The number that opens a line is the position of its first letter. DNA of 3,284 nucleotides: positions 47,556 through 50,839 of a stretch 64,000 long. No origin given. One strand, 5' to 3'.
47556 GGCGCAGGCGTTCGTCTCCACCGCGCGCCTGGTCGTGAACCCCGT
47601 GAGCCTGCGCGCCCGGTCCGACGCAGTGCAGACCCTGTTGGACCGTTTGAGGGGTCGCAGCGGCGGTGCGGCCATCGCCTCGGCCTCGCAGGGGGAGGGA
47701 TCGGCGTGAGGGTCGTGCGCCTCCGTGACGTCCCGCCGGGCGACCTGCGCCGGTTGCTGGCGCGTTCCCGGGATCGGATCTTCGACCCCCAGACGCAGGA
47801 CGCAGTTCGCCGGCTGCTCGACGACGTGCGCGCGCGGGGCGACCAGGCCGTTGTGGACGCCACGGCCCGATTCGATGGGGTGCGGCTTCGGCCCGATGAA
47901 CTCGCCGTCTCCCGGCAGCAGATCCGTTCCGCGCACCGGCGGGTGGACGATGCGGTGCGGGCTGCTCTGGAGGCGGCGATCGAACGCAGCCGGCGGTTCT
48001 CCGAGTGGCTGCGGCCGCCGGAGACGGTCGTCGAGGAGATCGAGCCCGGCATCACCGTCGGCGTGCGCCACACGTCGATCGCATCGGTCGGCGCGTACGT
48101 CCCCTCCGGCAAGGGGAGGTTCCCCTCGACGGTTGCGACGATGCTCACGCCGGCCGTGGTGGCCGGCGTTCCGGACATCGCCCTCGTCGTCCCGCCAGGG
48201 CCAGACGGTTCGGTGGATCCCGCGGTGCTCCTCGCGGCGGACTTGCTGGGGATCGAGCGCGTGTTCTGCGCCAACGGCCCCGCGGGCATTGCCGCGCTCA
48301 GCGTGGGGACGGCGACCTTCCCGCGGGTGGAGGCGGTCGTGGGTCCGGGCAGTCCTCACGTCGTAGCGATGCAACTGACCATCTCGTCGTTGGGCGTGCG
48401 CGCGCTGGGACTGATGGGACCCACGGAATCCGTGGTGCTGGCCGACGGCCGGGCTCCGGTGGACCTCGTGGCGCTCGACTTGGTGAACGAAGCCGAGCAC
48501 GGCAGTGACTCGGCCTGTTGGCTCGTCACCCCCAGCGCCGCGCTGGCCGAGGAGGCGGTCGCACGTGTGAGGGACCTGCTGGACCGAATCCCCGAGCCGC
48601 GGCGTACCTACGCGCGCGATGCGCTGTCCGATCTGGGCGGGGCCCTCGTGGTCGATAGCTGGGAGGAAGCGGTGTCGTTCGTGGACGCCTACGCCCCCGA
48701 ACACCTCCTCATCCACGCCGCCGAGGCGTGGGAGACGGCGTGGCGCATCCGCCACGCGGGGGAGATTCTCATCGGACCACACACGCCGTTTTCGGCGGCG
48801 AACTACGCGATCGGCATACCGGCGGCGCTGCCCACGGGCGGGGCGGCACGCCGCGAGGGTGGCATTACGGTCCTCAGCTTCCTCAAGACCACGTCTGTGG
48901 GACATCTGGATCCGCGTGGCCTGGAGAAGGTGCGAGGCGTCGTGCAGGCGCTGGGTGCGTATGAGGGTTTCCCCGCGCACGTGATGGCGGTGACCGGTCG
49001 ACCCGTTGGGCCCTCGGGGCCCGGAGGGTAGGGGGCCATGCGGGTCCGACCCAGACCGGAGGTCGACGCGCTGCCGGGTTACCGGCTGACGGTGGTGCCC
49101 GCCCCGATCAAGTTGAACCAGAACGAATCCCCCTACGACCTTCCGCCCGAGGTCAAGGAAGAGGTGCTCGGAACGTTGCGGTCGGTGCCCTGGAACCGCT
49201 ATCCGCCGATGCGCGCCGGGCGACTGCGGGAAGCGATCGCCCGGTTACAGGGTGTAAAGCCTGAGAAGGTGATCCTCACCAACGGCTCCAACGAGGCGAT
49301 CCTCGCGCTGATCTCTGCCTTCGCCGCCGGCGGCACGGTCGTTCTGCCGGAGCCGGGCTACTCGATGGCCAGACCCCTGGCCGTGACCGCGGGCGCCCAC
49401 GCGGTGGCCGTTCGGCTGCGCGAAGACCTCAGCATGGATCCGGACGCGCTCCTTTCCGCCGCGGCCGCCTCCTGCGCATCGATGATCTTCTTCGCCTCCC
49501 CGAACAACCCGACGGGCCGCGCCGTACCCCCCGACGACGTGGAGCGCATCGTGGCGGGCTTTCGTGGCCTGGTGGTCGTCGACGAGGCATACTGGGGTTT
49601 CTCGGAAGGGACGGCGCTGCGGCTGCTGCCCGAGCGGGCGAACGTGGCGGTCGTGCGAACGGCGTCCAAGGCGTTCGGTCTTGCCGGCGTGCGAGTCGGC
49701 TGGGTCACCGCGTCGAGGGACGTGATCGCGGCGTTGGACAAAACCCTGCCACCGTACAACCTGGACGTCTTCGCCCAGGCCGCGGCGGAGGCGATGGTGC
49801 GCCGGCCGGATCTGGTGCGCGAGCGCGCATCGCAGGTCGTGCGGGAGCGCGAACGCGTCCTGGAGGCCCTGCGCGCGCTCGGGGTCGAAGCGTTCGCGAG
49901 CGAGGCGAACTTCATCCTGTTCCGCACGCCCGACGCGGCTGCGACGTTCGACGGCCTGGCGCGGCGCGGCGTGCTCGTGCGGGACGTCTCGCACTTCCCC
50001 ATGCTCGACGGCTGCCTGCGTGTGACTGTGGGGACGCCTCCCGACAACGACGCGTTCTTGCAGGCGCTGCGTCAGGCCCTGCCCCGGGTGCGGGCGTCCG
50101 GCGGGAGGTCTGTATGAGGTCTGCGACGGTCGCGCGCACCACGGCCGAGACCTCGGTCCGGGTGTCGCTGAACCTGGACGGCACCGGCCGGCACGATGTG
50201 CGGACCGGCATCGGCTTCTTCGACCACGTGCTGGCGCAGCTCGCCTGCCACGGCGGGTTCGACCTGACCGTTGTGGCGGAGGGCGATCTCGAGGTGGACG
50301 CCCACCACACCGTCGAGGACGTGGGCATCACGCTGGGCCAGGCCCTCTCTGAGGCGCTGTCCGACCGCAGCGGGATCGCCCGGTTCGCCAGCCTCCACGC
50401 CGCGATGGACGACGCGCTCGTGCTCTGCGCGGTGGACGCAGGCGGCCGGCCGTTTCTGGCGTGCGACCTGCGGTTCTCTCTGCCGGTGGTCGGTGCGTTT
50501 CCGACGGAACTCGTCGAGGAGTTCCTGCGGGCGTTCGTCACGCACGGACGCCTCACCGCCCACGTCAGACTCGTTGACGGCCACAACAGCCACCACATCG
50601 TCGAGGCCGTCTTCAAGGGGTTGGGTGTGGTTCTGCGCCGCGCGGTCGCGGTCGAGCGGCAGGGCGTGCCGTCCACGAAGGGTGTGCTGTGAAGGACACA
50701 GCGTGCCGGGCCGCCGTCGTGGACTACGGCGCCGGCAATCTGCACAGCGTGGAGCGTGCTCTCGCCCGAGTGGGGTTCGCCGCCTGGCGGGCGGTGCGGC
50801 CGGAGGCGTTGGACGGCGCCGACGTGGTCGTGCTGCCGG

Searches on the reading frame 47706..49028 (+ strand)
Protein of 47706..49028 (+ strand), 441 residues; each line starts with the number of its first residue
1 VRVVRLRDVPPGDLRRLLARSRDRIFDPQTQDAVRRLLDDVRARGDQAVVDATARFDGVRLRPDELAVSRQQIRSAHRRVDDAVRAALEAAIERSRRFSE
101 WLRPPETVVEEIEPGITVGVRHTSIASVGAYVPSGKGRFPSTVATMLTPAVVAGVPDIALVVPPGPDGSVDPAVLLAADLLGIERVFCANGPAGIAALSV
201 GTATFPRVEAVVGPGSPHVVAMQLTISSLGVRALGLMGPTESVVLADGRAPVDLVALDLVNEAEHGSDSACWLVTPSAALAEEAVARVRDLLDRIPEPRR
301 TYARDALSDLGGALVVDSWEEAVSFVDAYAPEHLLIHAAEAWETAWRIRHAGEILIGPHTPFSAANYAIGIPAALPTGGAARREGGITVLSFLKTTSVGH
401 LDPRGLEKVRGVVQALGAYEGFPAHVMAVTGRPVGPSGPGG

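Call 44: search_protein_families(library=ncbifam, proteins=[window:47706-49028:+], max_evalue=1e-10)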
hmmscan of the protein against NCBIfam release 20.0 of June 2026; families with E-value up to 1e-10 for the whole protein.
window:47706-49028:+ (441 aa): 2 families
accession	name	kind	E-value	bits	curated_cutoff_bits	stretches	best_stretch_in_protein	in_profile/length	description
TIGR00069.1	hisD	equivalog_domain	1.4e-107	360.3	243.8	1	34-432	1-393/393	histidinol dehydrogenase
NF010343.0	PRK13770.1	equivalog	2e-56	191.6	647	1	27-425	18-407/416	histidinol dehydrogenase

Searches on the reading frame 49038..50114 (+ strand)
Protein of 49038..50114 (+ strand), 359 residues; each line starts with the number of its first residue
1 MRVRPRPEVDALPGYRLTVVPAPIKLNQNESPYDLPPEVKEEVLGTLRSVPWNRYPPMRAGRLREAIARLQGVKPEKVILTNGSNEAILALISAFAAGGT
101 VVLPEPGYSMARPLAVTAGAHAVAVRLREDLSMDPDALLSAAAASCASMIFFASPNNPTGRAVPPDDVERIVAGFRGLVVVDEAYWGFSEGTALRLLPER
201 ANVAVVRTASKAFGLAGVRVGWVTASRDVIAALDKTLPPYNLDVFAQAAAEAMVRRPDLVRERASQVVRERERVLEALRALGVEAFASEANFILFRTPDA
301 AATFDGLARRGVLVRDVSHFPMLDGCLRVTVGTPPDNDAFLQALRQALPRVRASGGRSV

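Call 44: search_protein_families(library=ncbifam, proteins=[window:49038-50114:+], max_evalue=1e-10)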
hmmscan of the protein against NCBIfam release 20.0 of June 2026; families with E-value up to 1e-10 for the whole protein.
window:49038-50114:+ (359 aa): 46 families (the best 25 are shown)
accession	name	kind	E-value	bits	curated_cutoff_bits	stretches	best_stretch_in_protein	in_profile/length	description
TIGR01141.1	hisC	equivalog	2.1e-90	303.2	276.55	1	8-346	3-348/349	histidinol-phosphate transaminase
NF002877.0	PRK03317.1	equivalog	7.6e-76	255.3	409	1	20-349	30-368/374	histidinol-phosphate transaminase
NF002878.0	PRK03321.1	subfamily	1e-65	221.8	374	1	2-348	2-349/352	histidinol-phosphate transaminase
TIGR01140.1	L_thr_O3P_dcar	equivalog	8.3e-62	209.2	290.55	1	46-345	36-331/331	threonine-phosphate decarboxylase CobD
NF002726.0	PRK02610.1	equivalog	9e-59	199.3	391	1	25-349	32-370/374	histidinol-phosphate transaminase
NF003496.0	PRK05166.1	equivalog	1.5e-53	181.9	540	1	24-347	39-369/373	histidinol-phosphate transaminase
NF006580.0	PRK09105.1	subfamily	1.9e-50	171.8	444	1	22-348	47-371/375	pyridoxal phosphate-dependent aminotransferase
NF006014.0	PRK08153.1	equivalog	9.2e-41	139.9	510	1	54-352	64-368/370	pyridoxal phosphate-dependent aminotransferase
NF051461.1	pyoverd_PtaA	equivalog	4e-39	134.4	500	1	22-344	35-356/359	pyoverdine biosynthesis transaminase PtaA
NF005915.1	PRK07908.1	equivalog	6.9e-38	130.8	360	1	51-345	40-332/332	Rv2231c family histidinol phosphate aminotransferase CobC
NF041364.1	GntC_guanitoxin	equivalog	2.8e-35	121.9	415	1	61-345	40-351/356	guanitoxin biosynthesis PLP-dependent (S)-gamma-hydroxy-L-arginine cyclodehydratase GntC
NF053748.1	bifunc_CobBC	exception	1.1e-34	119.9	950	1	50-345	507-797/797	bifunctional hydrogenobyrinic acid a,c-diamide synthase/histidinol phosphate aminotransferase CobBC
NF006225.0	PRK08354.1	equivalog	3.6e-26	92.3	288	1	73-347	58-315/318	putative aminotransferase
NF004870.0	PRK06225.1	equivalog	3.7e-25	88.5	351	1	24-316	31-339/380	pyridoxal phosphate-dependent aminotransferase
NF006514.0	PRK08960.1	equivalog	7.7e-24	84.2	554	1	62-293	73-321/388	pyridoxal phosphate-dependent aminotransferase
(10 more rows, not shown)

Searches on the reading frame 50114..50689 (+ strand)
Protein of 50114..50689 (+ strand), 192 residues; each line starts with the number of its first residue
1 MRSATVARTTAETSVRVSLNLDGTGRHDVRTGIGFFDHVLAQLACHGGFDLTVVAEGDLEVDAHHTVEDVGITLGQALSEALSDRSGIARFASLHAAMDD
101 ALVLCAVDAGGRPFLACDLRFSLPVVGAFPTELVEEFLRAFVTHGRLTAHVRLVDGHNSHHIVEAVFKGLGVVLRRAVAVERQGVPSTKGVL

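Call 44: search_protein_families(library=ncbifam, proteins=[window:50114-50689:+], max_evalue=1e-10)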
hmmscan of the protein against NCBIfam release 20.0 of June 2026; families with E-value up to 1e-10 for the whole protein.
window:50114-50689:+ (192 aa): 13 families
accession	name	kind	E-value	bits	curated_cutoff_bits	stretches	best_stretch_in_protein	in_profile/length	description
NF002111.0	PRK00951.2-1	equivalog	2.2e-74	249.2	231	1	1-192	3-194/194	imidazoleglycerol-phosphate dehydratase HisB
NF002109.0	PRK00951.1-5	equivalog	1.9e-72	243.2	278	1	1-192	2-196/196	imidazoleglycerol-phosphate dehydratase HisB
NF002112.0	PRK00951.2-2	equivalog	5.1e-71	238.4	315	1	1-192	1-194/194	imidazoleglycerol-phosphate dehydratase HisB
NF002108.0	PRK00951.1-3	equivalog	3.6e-69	232.6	328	1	1-192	9-203/205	imidazoleglycerol-phosphate dehydratase HisB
NF002116.0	PRK00951.2-6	equivalog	4.7e-68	229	269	1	2-192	4-197/197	imidazoleglycerol-phosphate dehydratase HisB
NF002114.0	PRK00951.2-4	equivalog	5.9e-68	228.2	189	1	5-192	3-190/190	imidazoleglycerol-phosphate dehydratase HisB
NF002107.0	PRK00951.1-2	equivalog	8.9e-66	221.2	267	1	1-192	1-194/194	imidazoleglycerol-phosphate dehydratase HisB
NF003937.0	PRK05446.1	equivalog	3e-65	220.6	443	1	2-192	167-355/355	bifunctional histidinol-phosphatase/imidazoleglycerol-phosphate dehydratase HisB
NF002115.0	PRK00951.2-5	equivalog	2e-63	213.7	289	1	1-192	2-195/195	imidazoleglycerol-phosphate dehydratase HisB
NF002110.2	PRK00951.1-6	equivalog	2.3e-63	213.6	266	1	2-192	1-199/199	imidazoleglycerol-phosphate dehydratase HisB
NF002106.0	PRK00951.1-1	equivalog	6.9e-62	208.6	283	1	1-192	3-197/197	imidazoleglycerol-phosphate dehydratase HisB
NF002113.0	PRK00951.2-3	equivalog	6.8e-54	182.7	288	1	1-191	1-189/190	imidazoleglycerol-phosphate dehydratase HisB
NF010121.0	PRK13598.1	equivalog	3.8e-49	167.1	295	1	2-192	3-193/193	imidazoleglycerol-phosphate dehydratase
